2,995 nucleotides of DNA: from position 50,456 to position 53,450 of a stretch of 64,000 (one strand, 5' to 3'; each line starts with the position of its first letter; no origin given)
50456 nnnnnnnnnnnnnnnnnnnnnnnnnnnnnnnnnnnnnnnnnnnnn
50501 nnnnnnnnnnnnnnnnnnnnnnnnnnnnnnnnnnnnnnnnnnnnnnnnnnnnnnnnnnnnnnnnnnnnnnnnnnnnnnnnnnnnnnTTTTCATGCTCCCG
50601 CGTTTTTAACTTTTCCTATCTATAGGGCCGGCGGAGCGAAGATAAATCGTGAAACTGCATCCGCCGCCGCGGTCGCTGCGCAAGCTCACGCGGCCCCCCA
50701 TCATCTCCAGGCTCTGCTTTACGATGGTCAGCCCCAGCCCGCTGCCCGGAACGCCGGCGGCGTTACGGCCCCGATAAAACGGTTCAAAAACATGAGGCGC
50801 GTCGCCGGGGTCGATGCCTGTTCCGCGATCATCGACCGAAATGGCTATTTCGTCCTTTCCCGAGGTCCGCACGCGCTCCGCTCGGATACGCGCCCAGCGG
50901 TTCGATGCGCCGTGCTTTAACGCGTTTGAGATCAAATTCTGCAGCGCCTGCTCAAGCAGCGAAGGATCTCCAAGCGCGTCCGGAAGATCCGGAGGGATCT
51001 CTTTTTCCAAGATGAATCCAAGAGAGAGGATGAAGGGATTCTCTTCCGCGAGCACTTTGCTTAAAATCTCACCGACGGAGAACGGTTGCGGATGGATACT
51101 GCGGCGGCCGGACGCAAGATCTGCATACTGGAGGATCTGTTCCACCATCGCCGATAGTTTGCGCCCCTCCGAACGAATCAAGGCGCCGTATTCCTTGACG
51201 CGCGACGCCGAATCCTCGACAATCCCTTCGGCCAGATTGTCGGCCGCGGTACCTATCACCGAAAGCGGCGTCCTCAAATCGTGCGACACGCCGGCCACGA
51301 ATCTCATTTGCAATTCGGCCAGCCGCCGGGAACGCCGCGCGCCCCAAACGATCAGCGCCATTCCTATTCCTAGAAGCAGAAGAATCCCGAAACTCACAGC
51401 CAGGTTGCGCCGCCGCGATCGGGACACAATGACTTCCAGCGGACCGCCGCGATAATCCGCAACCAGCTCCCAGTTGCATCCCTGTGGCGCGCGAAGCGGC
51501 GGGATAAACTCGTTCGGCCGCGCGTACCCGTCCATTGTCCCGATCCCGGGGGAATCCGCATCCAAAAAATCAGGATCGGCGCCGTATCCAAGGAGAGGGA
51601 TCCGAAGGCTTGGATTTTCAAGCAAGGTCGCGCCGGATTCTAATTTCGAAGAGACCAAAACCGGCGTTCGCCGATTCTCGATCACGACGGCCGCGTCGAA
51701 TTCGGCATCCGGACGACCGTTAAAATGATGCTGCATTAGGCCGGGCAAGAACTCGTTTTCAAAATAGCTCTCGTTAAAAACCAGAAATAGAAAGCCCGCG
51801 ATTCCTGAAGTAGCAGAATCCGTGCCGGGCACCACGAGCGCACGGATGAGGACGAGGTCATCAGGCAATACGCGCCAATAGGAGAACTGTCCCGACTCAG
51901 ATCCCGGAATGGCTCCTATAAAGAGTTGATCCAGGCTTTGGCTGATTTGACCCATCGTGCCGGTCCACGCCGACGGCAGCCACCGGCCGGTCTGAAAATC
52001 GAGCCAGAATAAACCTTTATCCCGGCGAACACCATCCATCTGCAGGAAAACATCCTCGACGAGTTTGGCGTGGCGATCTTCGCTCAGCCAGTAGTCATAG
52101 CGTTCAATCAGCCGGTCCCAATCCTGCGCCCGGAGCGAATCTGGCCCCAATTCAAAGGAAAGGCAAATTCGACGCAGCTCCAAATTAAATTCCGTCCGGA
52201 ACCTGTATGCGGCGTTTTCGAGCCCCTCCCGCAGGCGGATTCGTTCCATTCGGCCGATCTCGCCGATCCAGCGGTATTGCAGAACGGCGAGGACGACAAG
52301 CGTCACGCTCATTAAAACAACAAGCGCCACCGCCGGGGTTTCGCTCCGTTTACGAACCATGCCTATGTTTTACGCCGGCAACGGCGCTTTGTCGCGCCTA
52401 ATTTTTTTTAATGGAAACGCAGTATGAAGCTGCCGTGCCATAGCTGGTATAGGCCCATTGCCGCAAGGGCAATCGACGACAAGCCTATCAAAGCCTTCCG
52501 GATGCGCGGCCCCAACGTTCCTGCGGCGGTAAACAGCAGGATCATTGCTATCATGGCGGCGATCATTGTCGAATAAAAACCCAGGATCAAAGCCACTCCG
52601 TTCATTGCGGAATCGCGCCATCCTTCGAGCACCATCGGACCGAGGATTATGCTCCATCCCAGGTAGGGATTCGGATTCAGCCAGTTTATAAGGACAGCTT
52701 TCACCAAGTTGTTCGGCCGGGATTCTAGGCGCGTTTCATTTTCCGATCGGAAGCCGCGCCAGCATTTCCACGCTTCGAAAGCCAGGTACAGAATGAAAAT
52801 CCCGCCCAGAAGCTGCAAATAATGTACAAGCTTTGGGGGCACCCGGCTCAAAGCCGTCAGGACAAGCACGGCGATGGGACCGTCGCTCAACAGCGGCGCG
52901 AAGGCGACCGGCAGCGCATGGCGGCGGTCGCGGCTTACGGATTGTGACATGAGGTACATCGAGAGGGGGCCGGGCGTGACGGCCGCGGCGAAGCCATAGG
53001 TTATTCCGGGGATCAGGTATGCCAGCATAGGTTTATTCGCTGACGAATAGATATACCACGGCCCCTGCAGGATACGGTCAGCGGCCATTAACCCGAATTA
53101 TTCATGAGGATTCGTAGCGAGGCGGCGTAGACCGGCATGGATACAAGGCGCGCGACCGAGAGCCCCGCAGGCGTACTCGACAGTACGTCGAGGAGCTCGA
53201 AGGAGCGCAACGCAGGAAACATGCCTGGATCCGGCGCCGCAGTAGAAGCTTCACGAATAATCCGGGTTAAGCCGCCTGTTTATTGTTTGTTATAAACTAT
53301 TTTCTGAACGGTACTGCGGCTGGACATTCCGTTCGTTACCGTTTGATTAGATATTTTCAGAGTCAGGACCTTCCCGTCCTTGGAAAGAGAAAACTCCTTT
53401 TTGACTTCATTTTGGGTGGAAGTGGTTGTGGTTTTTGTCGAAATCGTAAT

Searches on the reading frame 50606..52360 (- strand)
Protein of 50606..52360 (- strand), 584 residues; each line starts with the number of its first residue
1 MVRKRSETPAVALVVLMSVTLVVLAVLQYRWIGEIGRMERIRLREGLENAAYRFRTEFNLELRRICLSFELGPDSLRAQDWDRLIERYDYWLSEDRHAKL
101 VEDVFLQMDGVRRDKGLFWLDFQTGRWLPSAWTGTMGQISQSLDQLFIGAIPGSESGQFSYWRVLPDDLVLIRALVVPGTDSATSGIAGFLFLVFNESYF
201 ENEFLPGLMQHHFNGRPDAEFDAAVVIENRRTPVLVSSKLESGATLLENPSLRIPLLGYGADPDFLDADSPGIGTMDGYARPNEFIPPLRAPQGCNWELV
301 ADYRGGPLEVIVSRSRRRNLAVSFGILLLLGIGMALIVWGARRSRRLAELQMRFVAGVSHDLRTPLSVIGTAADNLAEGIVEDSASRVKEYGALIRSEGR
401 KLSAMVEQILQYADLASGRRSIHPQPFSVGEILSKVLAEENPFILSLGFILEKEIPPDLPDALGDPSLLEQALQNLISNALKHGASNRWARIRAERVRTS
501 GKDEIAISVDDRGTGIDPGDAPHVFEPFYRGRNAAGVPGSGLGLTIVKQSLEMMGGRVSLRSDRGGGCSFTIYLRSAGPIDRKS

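Call 25: search_protein_families(library=pfam, proteins=[window:50606-52360:-], max_evalue=0.001)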
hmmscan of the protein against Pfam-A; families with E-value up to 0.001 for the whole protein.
window:50606-52360:- (584 aa): 2 families
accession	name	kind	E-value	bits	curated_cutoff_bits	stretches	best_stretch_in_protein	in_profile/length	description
PF02518.31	HATPase_c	-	4.2e-27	95.2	26.4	1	464-575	1-108/111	Histidine kinase-, DNA gyrase B-, and HSP90-like ATPase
PF00512.31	HisKA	-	3.6e-13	49.8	26.9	1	352-417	3-65/66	His Kinase A (phospho-acceptor) domain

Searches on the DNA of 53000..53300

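Call 51: search_rna_families(source=window, start=53000, end=53300, threshold=evalue, max_evalue=1)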
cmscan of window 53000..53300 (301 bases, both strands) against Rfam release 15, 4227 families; matches with E-value up to 1: 0.
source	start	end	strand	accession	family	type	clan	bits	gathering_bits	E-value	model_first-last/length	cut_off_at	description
